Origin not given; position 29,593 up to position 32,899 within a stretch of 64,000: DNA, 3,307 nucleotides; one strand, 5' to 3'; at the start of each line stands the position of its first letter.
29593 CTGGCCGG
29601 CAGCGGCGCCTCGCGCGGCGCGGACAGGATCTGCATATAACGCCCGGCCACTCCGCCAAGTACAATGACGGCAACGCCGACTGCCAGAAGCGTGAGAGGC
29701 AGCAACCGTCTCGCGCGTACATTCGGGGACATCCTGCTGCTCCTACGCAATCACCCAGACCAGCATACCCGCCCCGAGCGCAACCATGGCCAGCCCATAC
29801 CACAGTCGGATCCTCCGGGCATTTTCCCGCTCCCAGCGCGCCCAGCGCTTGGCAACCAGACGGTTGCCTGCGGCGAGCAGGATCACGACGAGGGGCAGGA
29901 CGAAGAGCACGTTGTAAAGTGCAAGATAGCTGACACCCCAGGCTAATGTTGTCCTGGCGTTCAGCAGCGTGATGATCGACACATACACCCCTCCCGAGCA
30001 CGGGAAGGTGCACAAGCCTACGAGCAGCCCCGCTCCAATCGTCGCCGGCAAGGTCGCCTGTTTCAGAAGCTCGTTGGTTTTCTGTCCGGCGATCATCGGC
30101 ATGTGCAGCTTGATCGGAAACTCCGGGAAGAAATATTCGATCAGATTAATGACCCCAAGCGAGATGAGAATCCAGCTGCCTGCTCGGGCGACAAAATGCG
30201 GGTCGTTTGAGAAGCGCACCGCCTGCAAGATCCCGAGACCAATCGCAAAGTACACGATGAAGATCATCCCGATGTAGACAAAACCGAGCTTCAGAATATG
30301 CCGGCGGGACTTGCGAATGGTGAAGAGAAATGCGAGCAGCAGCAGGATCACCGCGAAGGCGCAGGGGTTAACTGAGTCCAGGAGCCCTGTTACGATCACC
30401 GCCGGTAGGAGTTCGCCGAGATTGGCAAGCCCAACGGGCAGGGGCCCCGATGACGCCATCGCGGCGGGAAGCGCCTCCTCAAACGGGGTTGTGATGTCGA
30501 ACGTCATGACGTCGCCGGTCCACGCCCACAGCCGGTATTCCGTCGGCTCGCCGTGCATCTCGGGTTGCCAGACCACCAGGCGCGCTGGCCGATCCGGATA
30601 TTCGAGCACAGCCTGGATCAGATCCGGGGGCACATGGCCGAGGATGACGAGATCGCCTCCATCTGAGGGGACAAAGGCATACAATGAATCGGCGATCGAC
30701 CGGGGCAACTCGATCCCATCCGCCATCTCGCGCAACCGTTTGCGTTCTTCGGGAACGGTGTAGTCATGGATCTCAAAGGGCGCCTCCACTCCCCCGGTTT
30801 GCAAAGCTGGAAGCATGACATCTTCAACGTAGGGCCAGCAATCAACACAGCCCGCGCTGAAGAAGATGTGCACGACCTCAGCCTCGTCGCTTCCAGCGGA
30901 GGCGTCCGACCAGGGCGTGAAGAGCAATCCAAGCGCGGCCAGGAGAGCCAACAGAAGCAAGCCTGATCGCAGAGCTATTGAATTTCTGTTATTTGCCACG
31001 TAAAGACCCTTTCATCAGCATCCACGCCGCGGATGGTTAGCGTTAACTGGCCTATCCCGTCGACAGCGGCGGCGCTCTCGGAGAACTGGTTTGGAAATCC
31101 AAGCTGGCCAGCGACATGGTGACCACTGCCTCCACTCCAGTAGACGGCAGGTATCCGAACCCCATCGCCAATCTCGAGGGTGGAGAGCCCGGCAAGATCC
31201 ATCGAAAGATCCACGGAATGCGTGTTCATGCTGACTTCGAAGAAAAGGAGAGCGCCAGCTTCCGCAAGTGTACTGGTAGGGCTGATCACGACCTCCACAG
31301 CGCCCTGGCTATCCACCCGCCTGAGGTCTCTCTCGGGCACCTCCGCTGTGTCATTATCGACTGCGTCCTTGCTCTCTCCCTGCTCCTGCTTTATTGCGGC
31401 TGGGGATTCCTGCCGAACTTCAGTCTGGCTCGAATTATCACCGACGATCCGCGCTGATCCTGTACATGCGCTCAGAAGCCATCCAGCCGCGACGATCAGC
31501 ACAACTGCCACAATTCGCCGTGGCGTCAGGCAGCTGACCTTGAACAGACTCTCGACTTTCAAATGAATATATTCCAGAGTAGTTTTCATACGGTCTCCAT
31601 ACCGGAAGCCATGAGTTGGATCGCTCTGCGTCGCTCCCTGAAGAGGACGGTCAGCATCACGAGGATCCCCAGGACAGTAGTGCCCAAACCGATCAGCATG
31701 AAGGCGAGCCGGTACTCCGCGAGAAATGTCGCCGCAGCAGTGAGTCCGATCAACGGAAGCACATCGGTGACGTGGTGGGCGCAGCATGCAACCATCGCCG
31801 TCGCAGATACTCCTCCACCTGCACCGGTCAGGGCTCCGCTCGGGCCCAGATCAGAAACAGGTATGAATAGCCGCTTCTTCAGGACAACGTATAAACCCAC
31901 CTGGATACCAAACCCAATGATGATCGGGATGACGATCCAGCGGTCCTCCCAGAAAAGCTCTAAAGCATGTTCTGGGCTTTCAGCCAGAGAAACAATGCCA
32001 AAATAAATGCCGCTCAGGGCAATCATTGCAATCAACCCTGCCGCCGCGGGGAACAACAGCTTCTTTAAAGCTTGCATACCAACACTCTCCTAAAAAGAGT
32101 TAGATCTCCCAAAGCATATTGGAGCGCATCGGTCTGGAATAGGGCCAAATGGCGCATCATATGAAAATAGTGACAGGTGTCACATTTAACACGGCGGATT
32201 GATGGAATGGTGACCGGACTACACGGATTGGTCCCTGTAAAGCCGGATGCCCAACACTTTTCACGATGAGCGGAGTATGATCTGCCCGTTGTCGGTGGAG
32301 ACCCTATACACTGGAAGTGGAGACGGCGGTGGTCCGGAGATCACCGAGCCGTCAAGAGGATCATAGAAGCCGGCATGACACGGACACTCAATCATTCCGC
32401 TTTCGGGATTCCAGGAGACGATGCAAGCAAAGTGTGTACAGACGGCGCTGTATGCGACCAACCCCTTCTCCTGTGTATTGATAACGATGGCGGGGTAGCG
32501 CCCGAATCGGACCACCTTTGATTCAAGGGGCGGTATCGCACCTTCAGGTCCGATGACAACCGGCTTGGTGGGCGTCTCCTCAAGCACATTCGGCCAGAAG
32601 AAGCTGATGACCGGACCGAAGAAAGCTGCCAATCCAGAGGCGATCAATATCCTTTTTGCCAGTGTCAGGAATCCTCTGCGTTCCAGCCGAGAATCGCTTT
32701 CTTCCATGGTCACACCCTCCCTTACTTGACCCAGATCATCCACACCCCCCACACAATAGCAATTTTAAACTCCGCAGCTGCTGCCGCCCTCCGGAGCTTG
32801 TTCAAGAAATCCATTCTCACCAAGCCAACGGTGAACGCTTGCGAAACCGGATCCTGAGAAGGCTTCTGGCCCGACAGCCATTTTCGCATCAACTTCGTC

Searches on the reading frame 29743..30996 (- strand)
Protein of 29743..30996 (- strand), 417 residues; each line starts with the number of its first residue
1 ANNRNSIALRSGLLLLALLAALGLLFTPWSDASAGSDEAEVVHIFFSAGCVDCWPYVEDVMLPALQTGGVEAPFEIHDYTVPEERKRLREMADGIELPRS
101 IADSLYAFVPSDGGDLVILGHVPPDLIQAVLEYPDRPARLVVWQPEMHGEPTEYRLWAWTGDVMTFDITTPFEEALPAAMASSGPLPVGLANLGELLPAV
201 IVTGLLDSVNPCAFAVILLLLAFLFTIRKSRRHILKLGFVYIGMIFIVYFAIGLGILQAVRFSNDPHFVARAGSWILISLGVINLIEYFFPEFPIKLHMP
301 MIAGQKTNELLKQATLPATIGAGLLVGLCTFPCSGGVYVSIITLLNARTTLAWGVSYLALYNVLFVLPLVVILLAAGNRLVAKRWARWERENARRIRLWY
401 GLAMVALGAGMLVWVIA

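Call 20: search_protein_families(library=pfam, proteins=[window:29743-30996:-], max_evalue=0.001)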
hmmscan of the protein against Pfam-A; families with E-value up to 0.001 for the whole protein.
window:29743-30996:- (417 aa): 2 families
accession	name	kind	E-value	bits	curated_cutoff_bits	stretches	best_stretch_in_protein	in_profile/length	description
PF11139.14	SfLAP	-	1.4e-05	25.1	35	1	200-409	1-205/213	Sap, sulfolipid-1-addressing protein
PF02683.22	DsbD_TM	-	5.6e-05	23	27.1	1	197-412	5-215/219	Cytochrome C biogenesis protein transmembrane domain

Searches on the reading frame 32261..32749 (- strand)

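Call 21: search_protein_families(library=pfam, proteins=[window:32261-32749:-], max_evalue=0.001)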
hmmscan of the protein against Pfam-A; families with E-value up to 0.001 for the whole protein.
window:32261-32749:- (162 aa): 1 family
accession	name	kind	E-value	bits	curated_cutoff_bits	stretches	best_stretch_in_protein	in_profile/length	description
PF00355.32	Rieske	-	2e-12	47.3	20.3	1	64-148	3-87/88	Rieske [2Fe-2S] domain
